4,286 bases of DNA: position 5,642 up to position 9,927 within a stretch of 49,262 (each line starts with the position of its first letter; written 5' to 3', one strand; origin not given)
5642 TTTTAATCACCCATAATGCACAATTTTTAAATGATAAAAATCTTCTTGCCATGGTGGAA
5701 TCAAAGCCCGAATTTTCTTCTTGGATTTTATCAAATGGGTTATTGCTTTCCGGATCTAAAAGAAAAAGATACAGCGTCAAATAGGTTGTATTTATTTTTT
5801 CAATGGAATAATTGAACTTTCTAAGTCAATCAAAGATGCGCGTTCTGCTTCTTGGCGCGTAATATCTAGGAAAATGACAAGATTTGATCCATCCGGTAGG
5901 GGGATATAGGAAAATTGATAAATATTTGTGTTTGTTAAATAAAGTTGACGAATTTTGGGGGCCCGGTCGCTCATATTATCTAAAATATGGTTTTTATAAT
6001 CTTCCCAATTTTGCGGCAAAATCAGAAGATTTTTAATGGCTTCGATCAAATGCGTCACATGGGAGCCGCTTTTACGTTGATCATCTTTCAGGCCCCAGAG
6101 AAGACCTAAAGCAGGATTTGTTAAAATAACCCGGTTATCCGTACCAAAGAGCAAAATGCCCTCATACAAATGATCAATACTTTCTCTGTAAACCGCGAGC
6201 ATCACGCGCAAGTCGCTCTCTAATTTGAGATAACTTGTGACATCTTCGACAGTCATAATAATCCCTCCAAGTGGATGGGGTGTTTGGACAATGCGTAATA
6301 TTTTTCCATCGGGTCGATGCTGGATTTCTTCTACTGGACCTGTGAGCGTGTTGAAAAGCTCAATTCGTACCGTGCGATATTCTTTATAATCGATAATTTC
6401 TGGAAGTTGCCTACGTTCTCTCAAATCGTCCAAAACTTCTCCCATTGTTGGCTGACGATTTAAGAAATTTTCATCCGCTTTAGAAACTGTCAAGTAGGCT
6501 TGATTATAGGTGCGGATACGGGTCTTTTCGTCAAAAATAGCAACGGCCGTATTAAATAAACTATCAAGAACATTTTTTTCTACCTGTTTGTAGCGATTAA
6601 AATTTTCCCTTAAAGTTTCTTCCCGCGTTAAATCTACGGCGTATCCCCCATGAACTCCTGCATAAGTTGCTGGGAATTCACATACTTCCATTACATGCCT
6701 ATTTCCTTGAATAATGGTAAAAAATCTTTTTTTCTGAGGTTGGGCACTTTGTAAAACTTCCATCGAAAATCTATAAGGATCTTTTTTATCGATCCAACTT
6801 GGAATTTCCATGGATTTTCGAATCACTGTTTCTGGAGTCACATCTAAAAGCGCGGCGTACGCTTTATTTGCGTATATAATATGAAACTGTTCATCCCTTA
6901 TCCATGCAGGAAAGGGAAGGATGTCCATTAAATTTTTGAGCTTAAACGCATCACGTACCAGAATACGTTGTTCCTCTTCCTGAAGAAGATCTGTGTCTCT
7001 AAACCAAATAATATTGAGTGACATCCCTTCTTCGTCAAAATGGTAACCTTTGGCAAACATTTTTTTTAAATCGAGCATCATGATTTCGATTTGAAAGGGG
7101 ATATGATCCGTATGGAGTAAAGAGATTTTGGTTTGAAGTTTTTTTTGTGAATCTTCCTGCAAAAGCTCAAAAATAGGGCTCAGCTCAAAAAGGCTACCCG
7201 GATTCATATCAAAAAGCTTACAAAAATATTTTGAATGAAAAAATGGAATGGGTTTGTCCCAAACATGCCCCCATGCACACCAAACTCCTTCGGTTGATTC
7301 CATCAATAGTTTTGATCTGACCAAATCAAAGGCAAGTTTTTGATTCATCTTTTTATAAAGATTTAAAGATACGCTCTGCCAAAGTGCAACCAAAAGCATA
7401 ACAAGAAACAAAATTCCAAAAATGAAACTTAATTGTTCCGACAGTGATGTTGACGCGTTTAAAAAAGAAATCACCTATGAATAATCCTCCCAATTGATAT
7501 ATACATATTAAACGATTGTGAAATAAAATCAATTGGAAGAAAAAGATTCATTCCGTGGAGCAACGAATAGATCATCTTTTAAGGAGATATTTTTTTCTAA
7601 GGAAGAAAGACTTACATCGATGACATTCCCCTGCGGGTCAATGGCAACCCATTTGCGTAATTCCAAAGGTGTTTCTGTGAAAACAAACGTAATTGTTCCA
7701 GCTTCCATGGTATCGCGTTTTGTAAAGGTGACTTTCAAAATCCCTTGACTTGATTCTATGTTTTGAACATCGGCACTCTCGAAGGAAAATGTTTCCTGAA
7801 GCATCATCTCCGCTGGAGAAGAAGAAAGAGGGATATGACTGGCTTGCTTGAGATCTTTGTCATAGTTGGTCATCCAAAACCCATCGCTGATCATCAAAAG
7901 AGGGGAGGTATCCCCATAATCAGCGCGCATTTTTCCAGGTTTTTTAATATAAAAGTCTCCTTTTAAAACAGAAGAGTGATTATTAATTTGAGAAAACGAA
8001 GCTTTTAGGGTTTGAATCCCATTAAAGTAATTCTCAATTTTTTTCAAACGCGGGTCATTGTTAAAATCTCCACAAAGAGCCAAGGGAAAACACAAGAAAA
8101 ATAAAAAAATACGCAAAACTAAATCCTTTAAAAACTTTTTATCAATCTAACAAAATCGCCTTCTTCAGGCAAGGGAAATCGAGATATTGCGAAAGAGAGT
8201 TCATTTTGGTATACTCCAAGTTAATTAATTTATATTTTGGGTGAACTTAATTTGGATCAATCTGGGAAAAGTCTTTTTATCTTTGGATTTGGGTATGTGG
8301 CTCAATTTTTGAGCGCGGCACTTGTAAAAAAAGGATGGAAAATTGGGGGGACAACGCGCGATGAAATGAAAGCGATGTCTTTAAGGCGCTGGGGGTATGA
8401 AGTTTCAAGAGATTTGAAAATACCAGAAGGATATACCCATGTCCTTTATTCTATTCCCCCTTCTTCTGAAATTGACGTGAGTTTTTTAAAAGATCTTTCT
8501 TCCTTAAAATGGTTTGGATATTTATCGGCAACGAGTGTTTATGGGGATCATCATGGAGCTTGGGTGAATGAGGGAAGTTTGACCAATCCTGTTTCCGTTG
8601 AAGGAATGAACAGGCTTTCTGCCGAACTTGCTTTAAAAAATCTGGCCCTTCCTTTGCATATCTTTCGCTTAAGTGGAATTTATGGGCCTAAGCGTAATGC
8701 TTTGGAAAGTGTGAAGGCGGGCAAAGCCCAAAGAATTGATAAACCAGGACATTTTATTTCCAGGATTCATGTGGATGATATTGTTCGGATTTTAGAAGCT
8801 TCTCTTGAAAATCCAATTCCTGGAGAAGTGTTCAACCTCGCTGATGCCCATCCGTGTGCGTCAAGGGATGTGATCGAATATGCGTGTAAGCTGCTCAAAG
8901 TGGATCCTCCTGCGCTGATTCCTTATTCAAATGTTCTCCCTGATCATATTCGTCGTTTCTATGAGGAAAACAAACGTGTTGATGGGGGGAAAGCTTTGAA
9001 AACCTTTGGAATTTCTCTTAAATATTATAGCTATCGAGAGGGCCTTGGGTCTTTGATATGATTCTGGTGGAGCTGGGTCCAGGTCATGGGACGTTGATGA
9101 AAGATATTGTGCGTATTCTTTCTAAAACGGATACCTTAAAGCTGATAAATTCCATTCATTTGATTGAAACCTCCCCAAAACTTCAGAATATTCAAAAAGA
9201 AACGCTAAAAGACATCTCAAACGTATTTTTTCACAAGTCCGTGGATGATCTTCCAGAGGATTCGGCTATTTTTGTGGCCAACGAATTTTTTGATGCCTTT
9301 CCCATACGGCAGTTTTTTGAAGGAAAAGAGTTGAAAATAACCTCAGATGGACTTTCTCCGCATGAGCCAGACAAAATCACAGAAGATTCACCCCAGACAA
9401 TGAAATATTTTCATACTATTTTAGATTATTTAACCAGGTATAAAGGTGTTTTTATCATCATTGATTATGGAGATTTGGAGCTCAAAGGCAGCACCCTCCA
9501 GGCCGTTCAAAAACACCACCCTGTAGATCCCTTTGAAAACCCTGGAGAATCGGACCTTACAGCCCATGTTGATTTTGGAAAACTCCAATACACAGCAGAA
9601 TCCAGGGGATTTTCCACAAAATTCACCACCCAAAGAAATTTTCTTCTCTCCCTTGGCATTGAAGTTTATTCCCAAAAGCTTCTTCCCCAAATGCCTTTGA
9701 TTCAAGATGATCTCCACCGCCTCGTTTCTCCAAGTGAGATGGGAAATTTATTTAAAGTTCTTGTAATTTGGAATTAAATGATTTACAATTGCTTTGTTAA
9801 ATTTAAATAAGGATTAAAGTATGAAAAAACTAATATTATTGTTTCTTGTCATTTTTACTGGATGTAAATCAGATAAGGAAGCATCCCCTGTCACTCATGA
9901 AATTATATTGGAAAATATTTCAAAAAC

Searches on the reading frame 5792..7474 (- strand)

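Call 25: search_protein_families(library=pfam, proteins=[window:5792-7474:-], max_evalue=0.00001)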
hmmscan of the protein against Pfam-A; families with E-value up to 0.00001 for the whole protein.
window:5792-7474:- (560 aa): 4 families
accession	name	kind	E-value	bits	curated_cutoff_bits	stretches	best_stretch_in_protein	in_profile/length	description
PF12860.13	PAS_7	-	1.9e-25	89.6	27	2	308-417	5-112/115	PAS fold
PF13188.13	PAS_8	-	9.6e-12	44.8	21.8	0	178-234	2-53/65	PAS domain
PF08448.16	PAS_4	-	3.6e-11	43.7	23.1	0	186-268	4-87/110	PAS fold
PF00989.32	PAS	-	6.3e-09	36.3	22.6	0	180-264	4-91/113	PAS fold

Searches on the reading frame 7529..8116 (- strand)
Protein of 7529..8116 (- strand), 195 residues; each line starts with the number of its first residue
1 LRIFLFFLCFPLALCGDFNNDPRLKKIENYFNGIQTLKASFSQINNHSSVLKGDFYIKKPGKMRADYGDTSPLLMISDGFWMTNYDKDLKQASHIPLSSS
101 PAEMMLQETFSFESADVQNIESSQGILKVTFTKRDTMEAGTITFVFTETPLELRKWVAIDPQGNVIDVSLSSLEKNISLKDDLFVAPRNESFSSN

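Call 25: search_protein_families(library=pfam, proteins=[window:7529-8116:-], max_evalue=0.00001)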
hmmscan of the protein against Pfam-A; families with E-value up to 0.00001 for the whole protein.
window:7529-8116:- (195 aa): 1 family
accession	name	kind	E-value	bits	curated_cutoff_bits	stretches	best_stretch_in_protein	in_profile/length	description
PF03548.22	LolA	-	1.3e-24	87.2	23.6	1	33-185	2-163/165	Outer membrane lipoprotein carrier protein LolA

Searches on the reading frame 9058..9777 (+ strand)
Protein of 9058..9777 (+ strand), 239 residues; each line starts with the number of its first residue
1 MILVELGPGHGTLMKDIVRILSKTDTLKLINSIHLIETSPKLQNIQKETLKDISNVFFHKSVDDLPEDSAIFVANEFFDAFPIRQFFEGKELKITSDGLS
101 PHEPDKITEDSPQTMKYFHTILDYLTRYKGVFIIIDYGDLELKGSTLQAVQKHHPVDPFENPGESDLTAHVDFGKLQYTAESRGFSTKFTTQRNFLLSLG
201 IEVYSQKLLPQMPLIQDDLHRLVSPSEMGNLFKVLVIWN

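Call 25: search_protein_families(library=pfam, proteins=[window:9058-9777:+], max_evalue=0.00001)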
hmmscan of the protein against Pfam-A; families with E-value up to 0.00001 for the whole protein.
window:9058-9777:+ (239 aa): 1 family
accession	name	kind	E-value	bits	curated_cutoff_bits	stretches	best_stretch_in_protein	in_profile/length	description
PF02636.23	Methyltransf_28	-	1.9e-42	145.9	23.3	2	2-87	21-111/249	Putative S-adenosyl-L-methionine-dependent methyltransferase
